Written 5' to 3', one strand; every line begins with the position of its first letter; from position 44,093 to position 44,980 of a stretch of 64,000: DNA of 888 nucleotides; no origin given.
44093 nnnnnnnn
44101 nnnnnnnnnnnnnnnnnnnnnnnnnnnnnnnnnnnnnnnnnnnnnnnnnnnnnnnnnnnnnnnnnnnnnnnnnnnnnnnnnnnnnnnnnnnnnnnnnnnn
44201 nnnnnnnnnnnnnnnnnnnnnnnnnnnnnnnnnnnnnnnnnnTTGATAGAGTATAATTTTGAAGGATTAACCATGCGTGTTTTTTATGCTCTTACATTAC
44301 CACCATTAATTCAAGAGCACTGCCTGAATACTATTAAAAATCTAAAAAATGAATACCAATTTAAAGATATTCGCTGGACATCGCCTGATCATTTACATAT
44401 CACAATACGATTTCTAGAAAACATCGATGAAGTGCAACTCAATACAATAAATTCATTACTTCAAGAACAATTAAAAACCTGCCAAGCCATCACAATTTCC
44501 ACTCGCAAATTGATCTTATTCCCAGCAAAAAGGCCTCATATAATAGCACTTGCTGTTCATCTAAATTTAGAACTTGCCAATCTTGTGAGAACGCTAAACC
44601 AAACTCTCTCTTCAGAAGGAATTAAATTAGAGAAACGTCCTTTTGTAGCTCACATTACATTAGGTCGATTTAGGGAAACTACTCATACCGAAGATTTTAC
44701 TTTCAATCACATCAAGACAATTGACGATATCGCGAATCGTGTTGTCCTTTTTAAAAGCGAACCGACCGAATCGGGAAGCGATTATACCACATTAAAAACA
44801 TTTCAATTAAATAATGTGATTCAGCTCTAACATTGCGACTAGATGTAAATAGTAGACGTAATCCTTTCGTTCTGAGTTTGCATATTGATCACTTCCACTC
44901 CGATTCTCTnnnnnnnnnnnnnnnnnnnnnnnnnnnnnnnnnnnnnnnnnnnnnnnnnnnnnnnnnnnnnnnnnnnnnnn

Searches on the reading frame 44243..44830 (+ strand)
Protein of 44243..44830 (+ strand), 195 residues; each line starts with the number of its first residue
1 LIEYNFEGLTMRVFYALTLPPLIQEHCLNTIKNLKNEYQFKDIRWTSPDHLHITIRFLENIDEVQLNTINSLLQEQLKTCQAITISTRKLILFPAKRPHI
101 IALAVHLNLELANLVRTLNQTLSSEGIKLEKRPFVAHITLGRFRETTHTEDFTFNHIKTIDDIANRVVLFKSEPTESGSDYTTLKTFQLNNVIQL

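Call 40: search_protein_families(library=pfam, proteins=[window:44243-44830:+], max_evalue=0.00001)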
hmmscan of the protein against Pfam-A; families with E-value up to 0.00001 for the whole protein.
window:44243-44830:+ (195 aa): 2 families
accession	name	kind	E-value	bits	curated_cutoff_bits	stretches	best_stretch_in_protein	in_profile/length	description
PF02834.22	LigT_PEase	-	3.3e-19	69.3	23.3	2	19-98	3-83/87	LigT like Phosphoesterase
PF13563.12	2_5_RNA_ligase2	-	5.1e-09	36.8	27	1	44-151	20-124/152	2'-5' RNA ligase superfamily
